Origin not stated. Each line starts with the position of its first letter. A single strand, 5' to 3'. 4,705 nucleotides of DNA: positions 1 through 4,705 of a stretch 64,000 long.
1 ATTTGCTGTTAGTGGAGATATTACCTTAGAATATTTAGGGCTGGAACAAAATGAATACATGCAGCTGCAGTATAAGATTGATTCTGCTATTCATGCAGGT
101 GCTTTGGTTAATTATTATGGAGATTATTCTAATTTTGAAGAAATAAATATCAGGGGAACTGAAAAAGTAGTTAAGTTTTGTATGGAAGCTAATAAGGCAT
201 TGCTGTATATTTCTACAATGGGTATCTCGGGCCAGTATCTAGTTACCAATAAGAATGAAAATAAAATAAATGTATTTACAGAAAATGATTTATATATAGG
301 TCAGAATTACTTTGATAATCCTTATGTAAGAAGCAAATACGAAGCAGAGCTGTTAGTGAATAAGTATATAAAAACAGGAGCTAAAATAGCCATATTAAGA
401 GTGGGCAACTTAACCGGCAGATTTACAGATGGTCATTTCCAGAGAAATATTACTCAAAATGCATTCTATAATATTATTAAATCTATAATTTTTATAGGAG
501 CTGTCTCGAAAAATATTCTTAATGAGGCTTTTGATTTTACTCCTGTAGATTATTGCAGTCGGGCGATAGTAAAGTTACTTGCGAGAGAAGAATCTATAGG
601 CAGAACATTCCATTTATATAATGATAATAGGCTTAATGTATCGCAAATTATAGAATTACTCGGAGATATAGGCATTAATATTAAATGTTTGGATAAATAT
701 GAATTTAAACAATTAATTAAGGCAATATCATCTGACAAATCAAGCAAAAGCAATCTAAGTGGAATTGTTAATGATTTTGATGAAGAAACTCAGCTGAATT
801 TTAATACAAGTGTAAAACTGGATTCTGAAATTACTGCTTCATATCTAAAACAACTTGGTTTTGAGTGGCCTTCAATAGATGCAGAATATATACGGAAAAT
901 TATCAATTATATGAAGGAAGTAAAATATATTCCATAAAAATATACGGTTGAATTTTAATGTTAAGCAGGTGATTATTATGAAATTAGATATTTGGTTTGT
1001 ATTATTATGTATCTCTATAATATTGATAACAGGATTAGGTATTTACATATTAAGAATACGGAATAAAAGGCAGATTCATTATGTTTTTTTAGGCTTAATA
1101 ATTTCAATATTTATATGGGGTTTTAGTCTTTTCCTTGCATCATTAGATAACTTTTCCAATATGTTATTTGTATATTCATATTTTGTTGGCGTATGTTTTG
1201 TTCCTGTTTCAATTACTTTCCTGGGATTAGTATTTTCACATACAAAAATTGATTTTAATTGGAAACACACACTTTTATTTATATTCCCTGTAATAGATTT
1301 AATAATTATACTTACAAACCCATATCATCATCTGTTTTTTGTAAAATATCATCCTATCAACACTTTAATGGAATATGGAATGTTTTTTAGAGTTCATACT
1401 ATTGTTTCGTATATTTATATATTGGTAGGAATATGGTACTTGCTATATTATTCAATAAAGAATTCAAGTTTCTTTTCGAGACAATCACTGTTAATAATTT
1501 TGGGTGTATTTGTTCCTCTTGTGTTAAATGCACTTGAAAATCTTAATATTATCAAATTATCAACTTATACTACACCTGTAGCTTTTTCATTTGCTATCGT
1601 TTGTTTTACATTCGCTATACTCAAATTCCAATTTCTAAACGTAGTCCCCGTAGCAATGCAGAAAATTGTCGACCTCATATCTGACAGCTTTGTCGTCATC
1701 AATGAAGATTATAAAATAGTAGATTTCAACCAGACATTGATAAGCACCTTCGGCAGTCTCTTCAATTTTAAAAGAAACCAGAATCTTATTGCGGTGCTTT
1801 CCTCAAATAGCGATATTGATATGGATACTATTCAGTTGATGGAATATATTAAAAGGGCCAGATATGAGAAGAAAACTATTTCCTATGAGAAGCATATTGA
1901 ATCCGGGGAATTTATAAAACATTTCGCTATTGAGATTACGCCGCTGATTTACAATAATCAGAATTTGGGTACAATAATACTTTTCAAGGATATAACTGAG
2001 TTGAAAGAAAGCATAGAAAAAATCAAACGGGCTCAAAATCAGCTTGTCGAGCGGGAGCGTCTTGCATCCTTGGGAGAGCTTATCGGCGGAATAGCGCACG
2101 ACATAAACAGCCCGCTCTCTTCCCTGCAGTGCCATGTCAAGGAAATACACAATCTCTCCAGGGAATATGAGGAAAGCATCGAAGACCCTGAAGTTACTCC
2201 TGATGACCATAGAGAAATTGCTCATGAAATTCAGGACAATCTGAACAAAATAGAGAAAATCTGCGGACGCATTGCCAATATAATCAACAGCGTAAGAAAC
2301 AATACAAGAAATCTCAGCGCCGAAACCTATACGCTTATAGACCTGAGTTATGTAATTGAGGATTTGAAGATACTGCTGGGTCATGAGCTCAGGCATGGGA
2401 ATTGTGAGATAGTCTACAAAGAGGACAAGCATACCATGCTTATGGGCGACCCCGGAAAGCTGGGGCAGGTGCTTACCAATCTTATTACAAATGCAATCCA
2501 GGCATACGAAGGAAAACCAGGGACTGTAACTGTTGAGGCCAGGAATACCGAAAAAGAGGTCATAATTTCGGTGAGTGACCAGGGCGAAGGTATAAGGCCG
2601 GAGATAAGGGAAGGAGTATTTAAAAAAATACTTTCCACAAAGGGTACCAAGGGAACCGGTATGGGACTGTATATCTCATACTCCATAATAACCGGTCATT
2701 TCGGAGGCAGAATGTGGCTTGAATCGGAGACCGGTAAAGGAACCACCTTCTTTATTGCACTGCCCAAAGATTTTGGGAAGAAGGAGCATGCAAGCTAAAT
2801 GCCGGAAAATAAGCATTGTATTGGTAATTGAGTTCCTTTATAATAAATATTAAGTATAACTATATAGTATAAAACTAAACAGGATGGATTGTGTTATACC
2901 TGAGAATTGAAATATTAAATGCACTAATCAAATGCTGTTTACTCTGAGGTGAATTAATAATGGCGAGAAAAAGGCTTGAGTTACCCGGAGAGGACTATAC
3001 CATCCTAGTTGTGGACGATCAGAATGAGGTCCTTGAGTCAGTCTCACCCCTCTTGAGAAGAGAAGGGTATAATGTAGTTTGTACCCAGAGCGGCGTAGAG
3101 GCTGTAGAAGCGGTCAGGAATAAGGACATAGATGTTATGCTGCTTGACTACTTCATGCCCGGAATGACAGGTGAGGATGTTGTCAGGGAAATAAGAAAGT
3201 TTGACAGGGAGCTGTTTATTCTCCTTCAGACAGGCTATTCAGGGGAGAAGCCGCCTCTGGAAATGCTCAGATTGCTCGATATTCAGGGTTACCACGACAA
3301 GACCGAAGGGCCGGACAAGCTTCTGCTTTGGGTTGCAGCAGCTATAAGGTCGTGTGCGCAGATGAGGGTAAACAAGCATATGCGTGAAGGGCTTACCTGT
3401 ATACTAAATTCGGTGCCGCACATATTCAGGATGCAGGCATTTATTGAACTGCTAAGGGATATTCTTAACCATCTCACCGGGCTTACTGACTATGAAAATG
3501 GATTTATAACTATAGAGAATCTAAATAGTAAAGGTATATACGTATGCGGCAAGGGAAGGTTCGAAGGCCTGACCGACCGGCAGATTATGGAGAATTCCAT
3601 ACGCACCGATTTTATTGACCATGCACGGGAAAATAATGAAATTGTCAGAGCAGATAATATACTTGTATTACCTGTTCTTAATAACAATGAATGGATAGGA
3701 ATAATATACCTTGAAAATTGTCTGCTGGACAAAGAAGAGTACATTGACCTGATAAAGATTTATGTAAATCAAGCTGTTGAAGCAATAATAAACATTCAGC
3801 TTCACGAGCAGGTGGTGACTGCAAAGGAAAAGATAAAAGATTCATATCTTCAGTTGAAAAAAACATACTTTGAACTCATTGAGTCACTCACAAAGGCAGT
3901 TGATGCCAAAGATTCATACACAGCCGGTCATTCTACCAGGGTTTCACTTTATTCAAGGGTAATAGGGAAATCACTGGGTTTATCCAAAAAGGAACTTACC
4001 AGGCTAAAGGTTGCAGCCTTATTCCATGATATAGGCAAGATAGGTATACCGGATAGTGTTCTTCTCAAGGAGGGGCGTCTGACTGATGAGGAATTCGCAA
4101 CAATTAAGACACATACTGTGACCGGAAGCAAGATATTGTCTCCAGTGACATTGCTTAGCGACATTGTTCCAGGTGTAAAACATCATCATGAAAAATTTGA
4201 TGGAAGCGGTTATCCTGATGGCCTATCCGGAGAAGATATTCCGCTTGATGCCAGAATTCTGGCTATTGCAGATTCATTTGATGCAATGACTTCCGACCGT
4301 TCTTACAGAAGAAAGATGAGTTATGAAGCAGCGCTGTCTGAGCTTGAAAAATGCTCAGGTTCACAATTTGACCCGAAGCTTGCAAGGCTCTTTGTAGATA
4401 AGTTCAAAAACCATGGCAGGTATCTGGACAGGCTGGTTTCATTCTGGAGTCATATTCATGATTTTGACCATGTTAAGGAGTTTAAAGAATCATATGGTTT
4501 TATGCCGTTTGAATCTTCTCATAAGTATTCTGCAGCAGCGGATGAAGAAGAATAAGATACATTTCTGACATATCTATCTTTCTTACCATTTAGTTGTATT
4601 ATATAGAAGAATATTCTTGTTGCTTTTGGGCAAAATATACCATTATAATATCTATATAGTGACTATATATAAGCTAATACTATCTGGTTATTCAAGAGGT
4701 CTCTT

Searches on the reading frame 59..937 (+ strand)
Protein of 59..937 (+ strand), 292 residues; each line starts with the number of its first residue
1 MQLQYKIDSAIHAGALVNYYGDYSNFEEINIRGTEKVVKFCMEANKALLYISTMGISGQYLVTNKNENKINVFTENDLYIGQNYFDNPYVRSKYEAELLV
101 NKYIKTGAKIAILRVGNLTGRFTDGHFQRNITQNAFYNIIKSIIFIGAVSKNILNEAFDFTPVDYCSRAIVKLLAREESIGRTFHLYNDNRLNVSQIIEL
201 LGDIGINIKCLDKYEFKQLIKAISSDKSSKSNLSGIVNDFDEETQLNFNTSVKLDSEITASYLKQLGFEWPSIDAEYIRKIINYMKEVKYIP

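Call 31: search_protein_families(library=pfam, proteins=[window:59-937:+], max_evalue=0.01)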
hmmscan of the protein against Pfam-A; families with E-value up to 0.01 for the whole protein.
window:59-937:+ (292 aa): 4 families
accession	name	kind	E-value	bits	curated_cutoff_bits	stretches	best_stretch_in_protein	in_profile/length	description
PF07993.18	NAD_binding_4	-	4.6e-24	85.4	20.1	1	2-170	84-258/258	Male sterility protein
PF01370.27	Epimerase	-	7.3e-09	35.8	20.9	1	5-179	63-230/240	NAD dependent epimerase/dehydratase family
PF01073.25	3Beta_HSD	-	2.2e-06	27.4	22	1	7-102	67-159/280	3-beta hydroxysteroid dehydrogenase/isomerase family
PF04321.23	RmlD_sub_bind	-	0.00017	21.2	27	1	27-135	75-167/287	RmlD substrate binding domain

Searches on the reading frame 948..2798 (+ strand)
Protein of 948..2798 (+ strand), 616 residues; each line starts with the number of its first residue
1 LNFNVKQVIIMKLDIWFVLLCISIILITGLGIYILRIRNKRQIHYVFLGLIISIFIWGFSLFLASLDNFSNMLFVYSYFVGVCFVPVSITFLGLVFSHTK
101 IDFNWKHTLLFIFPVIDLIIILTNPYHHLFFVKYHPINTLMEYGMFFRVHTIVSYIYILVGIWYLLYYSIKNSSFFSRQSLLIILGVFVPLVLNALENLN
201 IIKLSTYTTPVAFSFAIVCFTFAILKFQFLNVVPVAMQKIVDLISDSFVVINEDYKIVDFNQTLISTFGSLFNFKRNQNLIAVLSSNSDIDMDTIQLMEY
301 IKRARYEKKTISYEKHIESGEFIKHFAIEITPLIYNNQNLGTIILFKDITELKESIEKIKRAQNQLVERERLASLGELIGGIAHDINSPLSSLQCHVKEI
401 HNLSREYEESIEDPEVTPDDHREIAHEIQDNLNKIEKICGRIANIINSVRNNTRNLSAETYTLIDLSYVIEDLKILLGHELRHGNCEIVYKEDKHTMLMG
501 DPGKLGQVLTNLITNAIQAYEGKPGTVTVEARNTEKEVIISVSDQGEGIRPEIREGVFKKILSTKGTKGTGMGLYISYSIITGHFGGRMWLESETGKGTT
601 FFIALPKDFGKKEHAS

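Call 31: search_protein_families(library=pfam, proteins=[window:948-2798:+], max_evalue=0.01)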
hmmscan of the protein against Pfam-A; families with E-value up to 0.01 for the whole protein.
window:948-2798:+ (616 aa): 5 families
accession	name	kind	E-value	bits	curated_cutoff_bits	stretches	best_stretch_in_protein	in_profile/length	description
PF16927.11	HisKA_7TM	-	7.5e-34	118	28.6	1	19-234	1-224/224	N-terminal 7TM region of histidine kinase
PF02518.31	HATPase_c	-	1.1e-24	87.5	26.4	1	500-607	1-109/111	Histidine kinase-, DNA gyrase B-, and HSP90-like ATPase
PF00512.31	HisKA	-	3.4e-05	24.2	26.9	1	375-442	2-57/66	His Kinase A (phospho-acceptor) domain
PF13581.12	HATPase_c_2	-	0.00061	20.2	27.4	1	512-580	39-108/127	Histidine kinase-like ATPase domain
PF13426.13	PAS_9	-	0.0077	16.9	27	0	246-351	2-103/103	PAS domain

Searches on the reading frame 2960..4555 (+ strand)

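Call 31: search_protein_families(library=pfam, proteins=[window:2960-4555:+], max_evalue=0.01)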
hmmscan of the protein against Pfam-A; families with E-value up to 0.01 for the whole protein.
window:2960-4555:+ (531 aa): 5 families
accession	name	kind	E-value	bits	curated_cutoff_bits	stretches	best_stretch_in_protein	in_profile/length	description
PF13487.12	HD_5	-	4.7e-46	157.1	27.2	1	310-474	3-170/170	HD domain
PF01966.28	HD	-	9.3e-23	81.2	22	1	322-443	2-116/116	HD domain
PF11849.14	DUF3369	-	1.5e-20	74.6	27.2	1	125-285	1-168/168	Domain of unknown function (DUF3369)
PF00072.30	Response_reg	-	2.8e-18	66.5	30.2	1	15-122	1-107/111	Response regulator receiver domain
PF08668.18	HDOD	-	0.0019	18.1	22.9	1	320-362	94-134/196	HDOD domain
